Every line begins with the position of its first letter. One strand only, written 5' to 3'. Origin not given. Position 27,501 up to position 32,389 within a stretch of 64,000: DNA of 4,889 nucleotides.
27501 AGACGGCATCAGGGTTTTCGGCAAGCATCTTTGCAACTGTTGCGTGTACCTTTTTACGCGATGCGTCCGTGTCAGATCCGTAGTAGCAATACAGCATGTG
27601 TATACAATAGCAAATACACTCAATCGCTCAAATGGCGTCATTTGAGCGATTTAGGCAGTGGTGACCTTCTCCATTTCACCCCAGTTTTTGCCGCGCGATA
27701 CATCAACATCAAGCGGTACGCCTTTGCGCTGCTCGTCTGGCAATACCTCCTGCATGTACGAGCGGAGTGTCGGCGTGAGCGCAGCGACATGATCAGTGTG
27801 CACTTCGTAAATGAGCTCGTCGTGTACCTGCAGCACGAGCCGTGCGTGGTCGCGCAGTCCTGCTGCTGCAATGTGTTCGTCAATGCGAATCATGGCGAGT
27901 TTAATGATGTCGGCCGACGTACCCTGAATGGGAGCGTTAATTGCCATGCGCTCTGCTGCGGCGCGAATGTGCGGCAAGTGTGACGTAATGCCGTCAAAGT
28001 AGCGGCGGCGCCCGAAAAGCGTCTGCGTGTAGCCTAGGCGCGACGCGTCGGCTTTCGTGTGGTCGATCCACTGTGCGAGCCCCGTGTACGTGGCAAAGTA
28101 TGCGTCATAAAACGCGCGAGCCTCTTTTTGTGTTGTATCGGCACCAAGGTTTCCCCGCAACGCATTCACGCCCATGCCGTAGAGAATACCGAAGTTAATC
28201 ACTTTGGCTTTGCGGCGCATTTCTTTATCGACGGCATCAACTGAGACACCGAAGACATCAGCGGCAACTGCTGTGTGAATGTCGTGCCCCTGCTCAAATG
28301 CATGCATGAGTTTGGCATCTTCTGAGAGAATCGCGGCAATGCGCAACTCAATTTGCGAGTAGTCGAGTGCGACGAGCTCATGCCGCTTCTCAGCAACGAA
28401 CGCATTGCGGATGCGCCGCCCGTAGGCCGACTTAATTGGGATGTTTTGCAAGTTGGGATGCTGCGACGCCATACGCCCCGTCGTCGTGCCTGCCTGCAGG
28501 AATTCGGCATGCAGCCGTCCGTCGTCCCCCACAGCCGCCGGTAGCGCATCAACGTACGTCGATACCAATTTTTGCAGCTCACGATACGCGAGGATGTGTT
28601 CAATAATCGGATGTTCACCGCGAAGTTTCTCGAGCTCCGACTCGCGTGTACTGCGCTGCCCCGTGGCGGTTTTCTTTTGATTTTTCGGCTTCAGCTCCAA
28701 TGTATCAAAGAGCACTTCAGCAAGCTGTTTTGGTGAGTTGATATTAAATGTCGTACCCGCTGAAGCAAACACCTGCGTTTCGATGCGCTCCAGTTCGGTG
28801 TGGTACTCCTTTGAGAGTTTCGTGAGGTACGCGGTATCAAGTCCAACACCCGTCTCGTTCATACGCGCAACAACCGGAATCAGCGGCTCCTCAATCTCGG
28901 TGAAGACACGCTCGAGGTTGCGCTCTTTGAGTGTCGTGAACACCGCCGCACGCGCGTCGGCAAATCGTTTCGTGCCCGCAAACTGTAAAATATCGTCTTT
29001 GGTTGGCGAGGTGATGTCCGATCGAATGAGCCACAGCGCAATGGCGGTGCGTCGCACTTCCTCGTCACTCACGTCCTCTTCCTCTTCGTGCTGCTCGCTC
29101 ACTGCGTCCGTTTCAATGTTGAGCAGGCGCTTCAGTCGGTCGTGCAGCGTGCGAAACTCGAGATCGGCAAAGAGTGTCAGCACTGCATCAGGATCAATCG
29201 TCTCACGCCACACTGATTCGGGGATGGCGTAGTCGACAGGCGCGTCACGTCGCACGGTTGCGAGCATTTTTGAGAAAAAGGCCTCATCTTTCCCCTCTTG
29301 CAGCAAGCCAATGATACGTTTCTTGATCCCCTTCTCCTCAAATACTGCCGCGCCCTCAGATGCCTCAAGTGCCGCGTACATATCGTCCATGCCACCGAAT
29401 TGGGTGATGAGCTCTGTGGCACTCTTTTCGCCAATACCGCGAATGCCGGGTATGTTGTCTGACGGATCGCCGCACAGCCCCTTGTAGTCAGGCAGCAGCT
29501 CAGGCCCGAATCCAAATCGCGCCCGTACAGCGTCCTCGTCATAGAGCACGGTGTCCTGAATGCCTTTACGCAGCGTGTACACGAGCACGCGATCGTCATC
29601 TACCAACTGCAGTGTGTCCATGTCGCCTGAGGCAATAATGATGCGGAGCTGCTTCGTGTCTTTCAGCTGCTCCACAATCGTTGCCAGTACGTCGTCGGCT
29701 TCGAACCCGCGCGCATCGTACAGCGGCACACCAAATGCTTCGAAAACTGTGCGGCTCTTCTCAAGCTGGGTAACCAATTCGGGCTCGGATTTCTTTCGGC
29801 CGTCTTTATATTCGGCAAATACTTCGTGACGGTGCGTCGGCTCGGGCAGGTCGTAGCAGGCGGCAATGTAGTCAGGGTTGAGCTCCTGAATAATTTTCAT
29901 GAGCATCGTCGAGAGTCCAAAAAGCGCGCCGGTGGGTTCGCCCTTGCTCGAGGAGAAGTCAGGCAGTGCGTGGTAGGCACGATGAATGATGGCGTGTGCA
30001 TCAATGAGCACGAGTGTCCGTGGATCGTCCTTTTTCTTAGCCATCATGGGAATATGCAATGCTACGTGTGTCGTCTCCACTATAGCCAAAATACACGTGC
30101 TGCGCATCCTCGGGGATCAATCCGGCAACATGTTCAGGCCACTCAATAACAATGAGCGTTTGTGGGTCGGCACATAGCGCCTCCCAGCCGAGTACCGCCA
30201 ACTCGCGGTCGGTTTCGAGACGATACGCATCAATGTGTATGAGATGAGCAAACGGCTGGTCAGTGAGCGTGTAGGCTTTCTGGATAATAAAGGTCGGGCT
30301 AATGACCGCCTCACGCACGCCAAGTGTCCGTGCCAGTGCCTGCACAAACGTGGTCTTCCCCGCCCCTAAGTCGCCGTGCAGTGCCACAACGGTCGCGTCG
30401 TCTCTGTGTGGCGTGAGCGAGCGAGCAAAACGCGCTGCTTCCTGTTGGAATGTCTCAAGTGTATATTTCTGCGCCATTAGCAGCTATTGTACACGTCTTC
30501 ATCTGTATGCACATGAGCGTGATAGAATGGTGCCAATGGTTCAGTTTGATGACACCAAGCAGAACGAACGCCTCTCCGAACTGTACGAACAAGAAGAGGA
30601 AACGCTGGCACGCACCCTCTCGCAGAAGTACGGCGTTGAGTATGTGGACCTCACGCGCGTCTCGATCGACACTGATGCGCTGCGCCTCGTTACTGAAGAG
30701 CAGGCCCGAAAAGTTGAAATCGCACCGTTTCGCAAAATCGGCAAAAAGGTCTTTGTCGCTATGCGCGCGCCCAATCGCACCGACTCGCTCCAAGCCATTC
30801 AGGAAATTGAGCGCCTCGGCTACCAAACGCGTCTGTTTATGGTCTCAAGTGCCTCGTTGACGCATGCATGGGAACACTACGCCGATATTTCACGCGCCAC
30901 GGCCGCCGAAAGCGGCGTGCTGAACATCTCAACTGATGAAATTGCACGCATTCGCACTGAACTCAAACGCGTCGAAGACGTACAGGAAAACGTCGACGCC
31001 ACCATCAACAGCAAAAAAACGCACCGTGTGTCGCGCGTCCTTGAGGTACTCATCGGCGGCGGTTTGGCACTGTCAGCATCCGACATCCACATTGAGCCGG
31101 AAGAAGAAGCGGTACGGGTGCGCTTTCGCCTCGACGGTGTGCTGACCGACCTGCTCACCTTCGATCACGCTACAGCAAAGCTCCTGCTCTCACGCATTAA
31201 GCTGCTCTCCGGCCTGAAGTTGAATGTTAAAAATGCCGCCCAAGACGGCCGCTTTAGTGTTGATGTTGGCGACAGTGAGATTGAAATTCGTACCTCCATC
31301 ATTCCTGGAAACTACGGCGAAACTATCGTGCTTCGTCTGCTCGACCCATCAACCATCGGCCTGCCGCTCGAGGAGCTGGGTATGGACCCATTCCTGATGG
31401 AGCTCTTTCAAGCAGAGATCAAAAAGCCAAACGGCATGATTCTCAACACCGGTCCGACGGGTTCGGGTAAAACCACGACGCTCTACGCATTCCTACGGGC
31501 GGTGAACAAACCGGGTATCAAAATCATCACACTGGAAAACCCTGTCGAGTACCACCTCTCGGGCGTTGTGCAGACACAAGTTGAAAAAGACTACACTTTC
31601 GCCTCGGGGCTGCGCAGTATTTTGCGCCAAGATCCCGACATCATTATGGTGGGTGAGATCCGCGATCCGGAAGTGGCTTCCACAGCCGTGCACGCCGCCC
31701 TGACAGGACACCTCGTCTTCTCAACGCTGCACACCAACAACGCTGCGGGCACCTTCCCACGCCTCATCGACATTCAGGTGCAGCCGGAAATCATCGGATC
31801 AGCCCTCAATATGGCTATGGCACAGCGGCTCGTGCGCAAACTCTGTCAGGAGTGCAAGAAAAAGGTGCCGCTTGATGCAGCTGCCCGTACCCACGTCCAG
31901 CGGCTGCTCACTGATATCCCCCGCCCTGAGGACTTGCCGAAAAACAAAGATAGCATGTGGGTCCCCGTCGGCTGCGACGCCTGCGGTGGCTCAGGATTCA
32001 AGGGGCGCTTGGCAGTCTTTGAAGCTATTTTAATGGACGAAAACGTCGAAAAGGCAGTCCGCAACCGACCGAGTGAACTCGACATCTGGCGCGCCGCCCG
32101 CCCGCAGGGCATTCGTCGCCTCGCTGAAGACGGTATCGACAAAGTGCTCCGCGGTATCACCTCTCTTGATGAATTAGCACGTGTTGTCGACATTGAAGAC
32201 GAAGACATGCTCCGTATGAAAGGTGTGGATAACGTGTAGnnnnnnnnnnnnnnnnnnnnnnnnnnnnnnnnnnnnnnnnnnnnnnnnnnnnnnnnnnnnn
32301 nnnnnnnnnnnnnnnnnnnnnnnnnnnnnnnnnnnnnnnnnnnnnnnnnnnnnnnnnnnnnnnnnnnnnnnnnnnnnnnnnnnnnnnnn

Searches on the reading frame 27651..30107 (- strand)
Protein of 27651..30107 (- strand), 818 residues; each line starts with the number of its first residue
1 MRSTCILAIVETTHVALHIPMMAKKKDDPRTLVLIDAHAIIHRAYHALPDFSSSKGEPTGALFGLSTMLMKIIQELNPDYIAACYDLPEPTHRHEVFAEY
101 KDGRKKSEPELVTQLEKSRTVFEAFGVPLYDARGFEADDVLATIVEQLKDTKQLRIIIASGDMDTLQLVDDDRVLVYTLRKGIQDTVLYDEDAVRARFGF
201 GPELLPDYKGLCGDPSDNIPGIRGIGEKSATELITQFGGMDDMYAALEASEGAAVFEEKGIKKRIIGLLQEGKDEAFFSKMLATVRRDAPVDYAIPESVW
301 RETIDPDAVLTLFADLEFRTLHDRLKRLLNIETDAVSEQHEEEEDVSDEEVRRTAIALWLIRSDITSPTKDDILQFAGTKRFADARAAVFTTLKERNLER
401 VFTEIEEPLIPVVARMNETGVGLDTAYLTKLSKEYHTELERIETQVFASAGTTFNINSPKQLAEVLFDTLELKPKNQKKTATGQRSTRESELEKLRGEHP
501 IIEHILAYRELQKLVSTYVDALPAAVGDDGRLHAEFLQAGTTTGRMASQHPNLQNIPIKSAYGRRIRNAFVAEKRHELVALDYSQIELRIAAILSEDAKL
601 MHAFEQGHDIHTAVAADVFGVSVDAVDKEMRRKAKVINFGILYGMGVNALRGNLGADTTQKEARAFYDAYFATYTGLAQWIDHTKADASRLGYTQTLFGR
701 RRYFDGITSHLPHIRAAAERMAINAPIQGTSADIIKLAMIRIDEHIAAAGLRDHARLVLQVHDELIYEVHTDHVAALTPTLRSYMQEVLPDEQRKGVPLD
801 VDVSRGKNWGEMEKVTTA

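Call 77: search_protein_families(library=pfam, proteins=[window:27651-30107:-], max_evalue=0.001)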
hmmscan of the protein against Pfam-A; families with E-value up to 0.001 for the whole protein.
window:27651-30107:- (818 aa): 3 families
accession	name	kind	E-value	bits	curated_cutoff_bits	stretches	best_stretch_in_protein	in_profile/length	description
PF00476.26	DNA_pol_A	-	4.3e-142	474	34.3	1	426-811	2-381/381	DNA polymerase family A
PF02739.22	5_3_exonuc_N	-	5.9e-48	163.1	34.3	1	31-199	1-164/164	5'-3' exonuclease, N-terminal resolvase-like domain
PF01367.25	5_3_exonuc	-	1e-23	84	40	1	202-300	3-91/97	5'-3' exonuclease, C-terminal SAM fold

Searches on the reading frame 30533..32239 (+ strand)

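Call 77: search_protein_families(library=pfam, proteins=[window:30533-32239:+], max_evalue=0.001)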
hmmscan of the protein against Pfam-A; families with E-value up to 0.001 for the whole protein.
window:30533-32239:+ (568 aa): 2 families
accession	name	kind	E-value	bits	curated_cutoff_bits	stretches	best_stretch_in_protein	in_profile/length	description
PF00437.27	T2SSE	-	9.8e-113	377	24.9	1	162-550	4-370/370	Type II/IV secretion system protein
PF05157.20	MshEN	-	7.8e-11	42.3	23.1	1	33-120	1-87/90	MshEN domain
